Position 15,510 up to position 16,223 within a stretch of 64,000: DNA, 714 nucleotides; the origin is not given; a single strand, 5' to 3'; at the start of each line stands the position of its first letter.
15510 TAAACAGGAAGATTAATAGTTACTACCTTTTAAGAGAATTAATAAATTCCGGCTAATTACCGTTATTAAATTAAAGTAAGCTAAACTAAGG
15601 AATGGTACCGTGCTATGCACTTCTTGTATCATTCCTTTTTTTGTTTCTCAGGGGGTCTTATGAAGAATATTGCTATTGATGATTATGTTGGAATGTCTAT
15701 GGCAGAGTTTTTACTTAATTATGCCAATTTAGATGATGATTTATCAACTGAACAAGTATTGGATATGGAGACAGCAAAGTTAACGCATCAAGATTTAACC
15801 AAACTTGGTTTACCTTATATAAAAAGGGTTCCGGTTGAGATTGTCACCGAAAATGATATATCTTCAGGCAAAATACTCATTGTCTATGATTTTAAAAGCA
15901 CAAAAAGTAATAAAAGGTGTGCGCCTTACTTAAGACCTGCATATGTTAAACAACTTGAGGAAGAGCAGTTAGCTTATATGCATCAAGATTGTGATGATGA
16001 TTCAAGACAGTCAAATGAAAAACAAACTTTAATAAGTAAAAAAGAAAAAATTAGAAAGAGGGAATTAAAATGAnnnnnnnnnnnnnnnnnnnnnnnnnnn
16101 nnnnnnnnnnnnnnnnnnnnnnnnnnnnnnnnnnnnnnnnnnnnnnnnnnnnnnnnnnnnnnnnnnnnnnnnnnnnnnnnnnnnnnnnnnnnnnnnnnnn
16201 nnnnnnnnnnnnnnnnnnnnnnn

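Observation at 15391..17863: Thr T-box leader controls a bicistronic unit: a novel 137-aa ORF plus a thrS lacking the N-terminal TGS domain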

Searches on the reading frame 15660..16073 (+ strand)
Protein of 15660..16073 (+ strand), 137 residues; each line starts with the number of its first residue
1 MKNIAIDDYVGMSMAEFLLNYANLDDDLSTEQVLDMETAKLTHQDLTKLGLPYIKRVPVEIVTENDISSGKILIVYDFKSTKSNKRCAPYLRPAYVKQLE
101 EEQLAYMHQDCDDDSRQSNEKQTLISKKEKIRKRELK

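Call 6: search_protein_families(library=pfam, proteins=[window:15660-16073:+], max_evalue=0.1)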
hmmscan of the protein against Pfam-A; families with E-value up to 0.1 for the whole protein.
window:15660-16073:+ (137 aa): 0 families

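Call 7: find_homologous_proteins(query=window:15660-16070:+, max_evalue=0.01)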
Query window:15660-16070:+ (137 aa): 2 proteins with E <= 0.01 among 14 candidates.
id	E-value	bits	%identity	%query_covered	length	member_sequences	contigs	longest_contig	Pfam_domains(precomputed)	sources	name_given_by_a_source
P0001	9.1e-83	292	100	100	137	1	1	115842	-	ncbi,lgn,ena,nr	ncbi:MAG: hypothetical protein J1F35_04765 [Erysipelotrichales bacterium]|nr:hypothetical protein [E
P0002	5.2e-41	157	65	80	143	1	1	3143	-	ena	-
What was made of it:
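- Checked: GenBank annotates it as a 137-aa hypothetical protein, J1F35_04765 (call 7).
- The only arguments are the lack of annotation and the lack of homologs in the first search (call 7).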

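Call 8: find_encoding_contigs(protein=window:15660-16073:+, flank=6000, max_places=8)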
Protein window:15660-16073:+ (137 aa): 3 contigs read that carry it; 2 places shown.
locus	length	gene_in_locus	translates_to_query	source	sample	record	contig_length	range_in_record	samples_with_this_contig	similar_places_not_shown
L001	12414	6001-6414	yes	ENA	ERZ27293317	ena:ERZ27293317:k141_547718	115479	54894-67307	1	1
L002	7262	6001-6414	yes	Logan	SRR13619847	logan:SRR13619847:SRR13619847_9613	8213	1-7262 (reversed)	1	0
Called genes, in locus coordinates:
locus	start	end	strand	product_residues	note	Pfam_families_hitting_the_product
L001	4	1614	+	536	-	PF17802:SpaA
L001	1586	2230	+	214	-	PF04203:Sortase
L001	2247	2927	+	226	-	-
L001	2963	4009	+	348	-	-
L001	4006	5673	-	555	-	PF04203:Sortase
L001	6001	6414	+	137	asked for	-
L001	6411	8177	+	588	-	PF07973:tRNA_SAD, PF00587:tRNA-synt_2b, PF03129:HGTP_anticodon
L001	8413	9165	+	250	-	PF00857:Isochorismatase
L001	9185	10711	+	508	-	PF17767:NAPRTase_N, PF04095:NAPRTase, PF17956:NAPRTase_C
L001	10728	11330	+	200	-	PF00293:NUDIX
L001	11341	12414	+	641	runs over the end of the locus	PF00795:CN_hydrolase, PF02540:NAD_synthase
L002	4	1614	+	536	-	PF17802:SpaA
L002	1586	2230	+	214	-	PF04203:Sortase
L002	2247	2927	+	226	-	-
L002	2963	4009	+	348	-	-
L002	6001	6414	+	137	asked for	-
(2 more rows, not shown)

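Call 9: search_protein_families(library=ncbifam, proteins=[window:15660-16073:+], max_evalue=1)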
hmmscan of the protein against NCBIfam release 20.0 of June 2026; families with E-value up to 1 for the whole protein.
window:15660-16073:+ (137 aa): 0 families
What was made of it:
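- On Anti-TRAP-like T-box output protein: No NCBIfam or Pfam hit (calls 6, 9).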

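Call 10: find_encoding_contigs(protein=P0002, flank=6000, max_places=6)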
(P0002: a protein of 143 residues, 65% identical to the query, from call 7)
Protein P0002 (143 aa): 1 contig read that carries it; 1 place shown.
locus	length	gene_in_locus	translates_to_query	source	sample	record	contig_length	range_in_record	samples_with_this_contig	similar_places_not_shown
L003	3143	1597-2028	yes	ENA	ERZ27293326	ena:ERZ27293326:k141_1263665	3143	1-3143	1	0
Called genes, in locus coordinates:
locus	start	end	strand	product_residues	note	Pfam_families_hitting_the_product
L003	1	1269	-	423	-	?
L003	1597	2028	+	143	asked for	-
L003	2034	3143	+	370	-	?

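Call 16: search_protein_families(library=phrogs, proteins=[P0001, P0002], max_evalue=1)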
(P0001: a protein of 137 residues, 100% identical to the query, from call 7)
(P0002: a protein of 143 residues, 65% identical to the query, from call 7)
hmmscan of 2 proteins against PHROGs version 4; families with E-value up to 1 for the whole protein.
P0001 (137 aa): 1 family
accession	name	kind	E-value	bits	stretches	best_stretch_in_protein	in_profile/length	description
phrog_31430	-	unknown function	0.084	14.3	1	44-103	41-98/107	-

P0002 (143 aa): 0 families

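Call 17: search_solved_structures(query=P0001, max_evalue=10)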
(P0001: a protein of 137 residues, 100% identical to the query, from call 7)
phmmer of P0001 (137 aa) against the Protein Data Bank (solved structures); distinct sequences matched with E-value up to 10: 0.

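Call 24: predict_structure(alignment_id=A1)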
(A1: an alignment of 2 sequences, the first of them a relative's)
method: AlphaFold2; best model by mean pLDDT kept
length: 137 residues; sequences in the alignment: 2
mean_pLDDT: 62.6   pTM: 0.45
mean pLDDT of the five models: 62.6, 55.2, 54.3, 53.0, 48.4
residues with pLDDT >= 90: 0; 70-90: 39; 50-70: 76; < 50: 22
segments of 3 or more residues with pLDDT < 50: 1-3, 110-124
pLDDT, mean of each block of 10 residues (from residue 1): 55 69 63 68 61 67 76 66 63 72 64 47 50 52
secondary structure, 60 per line:
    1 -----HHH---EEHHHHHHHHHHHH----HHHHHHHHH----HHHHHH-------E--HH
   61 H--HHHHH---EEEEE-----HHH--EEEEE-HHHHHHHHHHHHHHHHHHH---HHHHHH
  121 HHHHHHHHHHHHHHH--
elements in order: H14-25 H30-38 H43-48 H64-68 E72-76 E87-91 H93-111 H115-135
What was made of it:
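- Tried and rejected: AF2 with 2 sequences gave a poor model, pLDDT 62.6 (call 24).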

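Call 32: find_homologous_proteins(query=A2, max_evalue=0.001)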
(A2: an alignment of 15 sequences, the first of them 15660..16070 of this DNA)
Query A2 (15 sequences) (137 aa, profile of the alignment): 9 proteins with E <= 0.001 among 5131 candidates.
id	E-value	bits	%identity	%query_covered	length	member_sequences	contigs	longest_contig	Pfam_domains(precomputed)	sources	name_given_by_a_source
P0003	5.3e-53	197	23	66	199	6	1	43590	-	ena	-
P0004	6.7e-43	164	23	66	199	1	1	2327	-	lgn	-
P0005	9.7e-42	161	75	6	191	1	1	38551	-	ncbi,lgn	-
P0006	6.0e-39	151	23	74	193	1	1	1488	-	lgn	-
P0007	1.2e-31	128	25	65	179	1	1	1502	-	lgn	-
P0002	2.9e-25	107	65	80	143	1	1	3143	-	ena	-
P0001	1.5e-22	98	100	100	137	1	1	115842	-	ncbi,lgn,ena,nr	ncbi:MAG: hypothetical protein J1F35_04765 [Erysipelotrichales bacterium]|nr:hypothetical protein [E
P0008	1.4e-15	75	75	6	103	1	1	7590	-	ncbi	-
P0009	1.5e-12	66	-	-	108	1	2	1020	-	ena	-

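Call 33: search_protein_representatives(alignment_id=A1)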
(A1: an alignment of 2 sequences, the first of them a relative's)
Query: 2 sequences, 146 profile positions. Proteins with E-value up to 0.001 (for the whole library): 24; up to 1e-10: 10; up to 1e-30: 1. The best 24 are listed.
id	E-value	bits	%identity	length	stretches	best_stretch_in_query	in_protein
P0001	4.7e-76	269.8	-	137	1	1-146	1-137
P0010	1.0e-29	119.5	-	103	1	4-103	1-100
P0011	3.5e-28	114.6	-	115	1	1-103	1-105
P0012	4.8e-25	104.4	-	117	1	1-106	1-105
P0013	8.7e-24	100.3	-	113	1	4-103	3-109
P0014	2.4e-22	95.6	-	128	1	2-123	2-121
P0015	1.8e-19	86.3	-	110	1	1-103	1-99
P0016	5.3e-19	84.8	-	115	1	11-109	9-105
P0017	2.3e-17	79.5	-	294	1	10-125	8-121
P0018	1.5e-16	76.9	-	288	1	10-100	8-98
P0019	3.7e-10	56.1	-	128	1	6-108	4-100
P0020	1.3e-09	54.3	-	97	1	10-98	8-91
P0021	3.5e-09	52.9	-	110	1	1-108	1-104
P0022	1.2e-07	47.9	-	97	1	12-96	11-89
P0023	2.5e-07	46.9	-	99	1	12-102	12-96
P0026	3.9e-06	43.0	-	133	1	35-96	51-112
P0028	1.0e-05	41.6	-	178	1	9-108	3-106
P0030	3.1e-05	40.1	-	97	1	5-98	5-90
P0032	1.4e-04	38.0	-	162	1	36-143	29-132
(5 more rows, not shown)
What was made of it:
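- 15660..16073 (+): 137-aa protein, founding member of novel family A: conserved ~95-aa domain plus a variable charged helical tail. 24 cluster representatives by exhaustive HMMER (call 33).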

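Call 37: search_protein_families(library=pfam, proteins=[P0017], max_evalue=0.1)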
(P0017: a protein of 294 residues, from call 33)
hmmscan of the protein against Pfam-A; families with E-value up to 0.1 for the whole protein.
P0017 (294 aa): 0 families

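Call 39: predict_structure(alignment_id=A3)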
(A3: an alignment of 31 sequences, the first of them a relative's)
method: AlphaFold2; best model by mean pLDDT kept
length: 137 residues; sequences in the alignment: 31
mean_pLDDT: 90.6   pTM: 0.74
mean pLDDT of the five models: 90.6, 89.9, 89.0, 88.7, 87.3
residues with pLDDT >= 90: 104; 70-90: 24; 50-70: 9; < 50: 0
segments of 3 or more residues with pLDDT < 50: none
pLDDT, mean of each block of 10 residues (from residue 1): 87 98 94 98 97 96 97 98 96 97 91 68 73 74
secondary structure, 60 per line:
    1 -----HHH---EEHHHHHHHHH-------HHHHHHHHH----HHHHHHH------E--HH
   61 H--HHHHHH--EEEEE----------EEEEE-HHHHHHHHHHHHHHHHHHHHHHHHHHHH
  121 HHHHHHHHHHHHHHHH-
elements in order: H14-22 H30-38 H43-49 H64-69 E72-76 E87-91 H93-136
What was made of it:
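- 15660..16073 (+): AF2 pLDDT 90.6 (call 39).
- On TGS domain (PF02824) / ThrRS N1: The AF2 model (pLDDT 90.6) has four short helices, one hairpin and a long helix (call 39).
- Real fold. pLDDT rises from 62.6 with 2 sequences to 90.6 with 31 sequences (calls 24, 39). A high-confidence AF2 model that depends on the alignment (call 39).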

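Call 43: find_encoding_contigs(protein=P0017, flank=4000, max_places=3)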
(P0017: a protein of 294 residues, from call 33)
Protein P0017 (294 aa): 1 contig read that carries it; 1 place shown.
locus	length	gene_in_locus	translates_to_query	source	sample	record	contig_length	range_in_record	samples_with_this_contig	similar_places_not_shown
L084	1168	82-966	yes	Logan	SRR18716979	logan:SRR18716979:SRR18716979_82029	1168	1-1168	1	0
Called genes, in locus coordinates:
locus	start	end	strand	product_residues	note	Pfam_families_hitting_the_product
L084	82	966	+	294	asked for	-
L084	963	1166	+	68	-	?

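Call 49: search_protein_families(library=padloc, proteins=[P0001], max_evalue=0.01)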
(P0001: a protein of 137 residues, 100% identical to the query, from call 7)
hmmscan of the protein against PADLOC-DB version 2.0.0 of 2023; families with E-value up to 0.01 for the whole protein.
P0001 (137 aa): 0 families
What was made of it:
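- On Known anti-phage defence systems (PADLOC): No hit for A or B (call 49).
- PADLOC finds nothing for A or B and only weak generic NTase hits for D (call 49).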

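Call 50: find_encoding_contigs(protein=P0028, flank=3500, max_places=2)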
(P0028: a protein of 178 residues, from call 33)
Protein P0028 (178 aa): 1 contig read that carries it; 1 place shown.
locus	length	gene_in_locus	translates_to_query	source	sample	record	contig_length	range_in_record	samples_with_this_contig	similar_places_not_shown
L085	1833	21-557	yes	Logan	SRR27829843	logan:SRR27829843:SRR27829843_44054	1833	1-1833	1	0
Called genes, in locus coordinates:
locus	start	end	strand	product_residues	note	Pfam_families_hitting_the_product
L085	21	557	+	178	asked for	-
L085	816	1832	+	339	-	?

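Call 51: find_encoding_contigs(protein=P0032, flank=3500, max_places=2)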
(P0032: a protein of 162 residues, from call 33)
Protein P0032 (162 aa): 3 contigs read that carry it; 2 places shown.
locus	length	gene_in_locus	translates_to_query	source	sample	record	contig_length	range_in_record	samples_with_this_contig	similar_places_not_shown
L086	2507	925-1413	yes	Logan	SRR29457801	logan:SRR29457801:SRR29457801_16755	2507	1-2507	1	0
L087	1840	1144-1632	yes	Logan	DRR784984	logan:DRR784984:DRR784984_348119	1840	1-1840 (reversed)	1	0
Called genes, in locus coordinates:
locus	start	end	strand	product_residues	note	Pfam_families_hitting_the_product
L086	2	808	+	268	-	?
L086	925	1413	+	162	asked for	-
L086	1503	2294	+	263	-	-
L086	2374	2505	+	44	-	?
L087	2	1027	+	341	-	?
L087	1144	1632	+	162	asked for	-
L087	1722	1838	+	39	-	?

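Call 52: find_encoding_contigs(protein=P0030, flank=3500, max_places=2)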
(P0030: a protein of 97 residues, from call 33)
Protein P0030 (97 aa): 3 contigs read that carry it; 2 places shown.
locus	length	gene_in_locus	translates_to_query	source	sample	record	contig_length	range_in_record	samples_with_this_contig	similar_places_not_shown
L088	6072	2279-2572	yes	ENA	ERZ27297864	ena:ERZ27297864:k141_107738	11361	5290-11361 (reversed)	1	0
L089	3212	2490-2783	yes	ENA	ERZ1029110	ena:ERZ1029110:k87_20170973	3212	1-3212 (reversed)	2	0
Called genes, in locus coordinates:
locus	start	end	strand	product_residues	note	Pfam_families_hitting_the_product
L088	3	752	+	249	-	?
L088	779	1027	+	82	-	PF06961:DUF1294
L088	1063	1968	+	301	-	-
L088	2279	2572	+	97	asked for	-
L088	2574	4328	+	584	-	PF07973:tRNA_SAD, PF00587:tRNA-synt_2b, PF03129:HGTP_anticodon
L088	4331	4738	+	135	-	-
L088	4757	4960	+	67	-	PF01783:Ribosomal_L32p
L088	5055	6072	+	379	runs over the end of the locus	PF01694:Rhomboid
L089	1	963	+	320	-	?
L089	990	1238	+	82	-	PF06961:DUF1294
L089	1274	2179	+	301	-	-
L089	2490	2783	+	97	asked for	-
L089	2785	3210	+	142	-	?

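Call 53: find_encoding_contigs(protein=P0026, flank=3500, max_places=2)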
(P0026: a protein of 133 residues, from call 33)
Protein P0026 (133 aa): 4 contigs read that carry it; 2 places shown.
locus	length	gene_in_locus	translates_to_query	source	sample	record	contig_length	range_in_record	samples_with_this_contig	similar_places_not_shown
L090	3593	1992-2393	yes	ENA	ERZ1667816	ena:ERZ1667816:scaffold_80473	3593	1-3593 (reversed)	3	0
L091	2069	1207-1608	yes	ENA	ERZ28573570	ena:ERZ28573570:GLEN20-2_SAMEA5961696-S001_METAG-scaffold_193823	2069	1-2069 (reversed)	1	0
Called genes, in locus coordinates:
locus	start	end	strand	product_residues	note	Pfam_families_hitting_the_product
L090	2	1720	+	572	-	?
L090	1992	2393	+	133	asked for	-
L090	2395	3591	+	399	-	?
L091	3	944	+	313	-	?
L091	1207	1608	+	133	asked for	-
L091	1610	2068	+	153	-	?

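Call 55: fold_search(model_id=the predicted structure, library=pdb)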
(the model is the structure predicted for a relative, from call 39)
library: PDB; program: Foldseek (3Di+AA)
matches with E <= 10: 121; with E <= 0.001: 0
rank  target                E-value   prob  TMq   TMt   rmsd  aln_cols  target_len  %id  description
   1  7z6e_A                9.2e-01  0.10  0.19  0.06   6.0        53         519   17  Structure of the C1-PH-CNH regulatory module of MRCK1 (released 2023-02-22)
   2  7nvr_W                1.4e+00  0.09  0.23  0.18   8.5        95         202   13  Human Mediator with RNA Polymerase II Pre-initiation complex (released 2021-05-05)
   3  7z6e_C                1.4e+00  0.08  0.18  0.06   7.3        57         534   21  Structure of the C1-PH-CNH regulatory module of MRCK1 (released 2023-02-22)
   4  7dvr                  1.6e+00  0.06  0.19  0.19   8.6       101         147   17  Crystal structure of heme sensor protein PefR from Streptococcus agalactiae in complex with heme (released 2021-09-29)
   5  7dvu                  1.7e+00  0.06  0.19  0.19   8.5       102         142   15  Crystal structure of heme sensor protein PefR in complex with heme and cyanide (released 2021-09-29)
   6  2dql_A                1.9e+00  0.04  0.17  0.20  14.3       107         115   12  Crystal structure of the circadian clock associated protein Pex from anabaena (released 2007-05-29)
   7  8p26_A                2.2e+00  0.03  0.14  0.14  11.7        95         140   13  Crystal structure of Arabidopsis thaliana PAXX (released 2023-06-28)
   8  5dym                  2.5e+00  0.08  0.22  0.29   9.1        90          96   11  Crystal structure of a PadR family transcription regulator from hypervirulent Clostridium difficile R20291 - CdPadR_0991 (released 2016-10-05)
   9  9xqs_I                2.5e+00  0.06  0.22  0.12   6.1        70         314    8  Structure of the inner peripheral region in the phage phiKZ baseplate complex (released 2026-02-11)
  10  3bro_B                2.5e+00  0.06  0.21  0.21  11.7        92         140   14  Crystal structure of the transcription regulator MarR from Oenococcus oeni PSU-1 (released 2008-01-15)
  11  6gyl_W                2.5e+00  0.05  0.23  0.18  12.2       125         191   16  Structure of a yeast closed complex with distorted DNA (core CCdist) (released 2018-12-05)
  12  5oqj_W                2.5e+00  0.05  0.23  0.15  12.2       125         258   16  STRUCTURE OF YEAST TRANSCRIPTION PRE-INITIATION COMPLEX WITH TFIIH (released 2018-04-25)
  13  5oqm_W                2.5e+00  0.05  0.23  0.15  12.2       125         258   16  STRUCTURE OF YEAST TRANSCRIPTION PRE-INITIATION COMPLEX WITH TFIIH AND CORE MEDIATOR (released 2018-05-09)
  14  6pco_A                2.5e+00  0.04  0.20  0.20  12.1       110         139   13  Mechanism for regulation of DNA binding of Bordetella bronchiseptica BpsR by 6-hydroxynicotinic acid (released 2019-11-06)
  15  7dvt                  2.6e+00  0.05  0.20  0.19   8.6       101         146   17  Crystal structure of heme sensor protein PefR in complex with heme and carbon monoxide (released 2021-09-29)
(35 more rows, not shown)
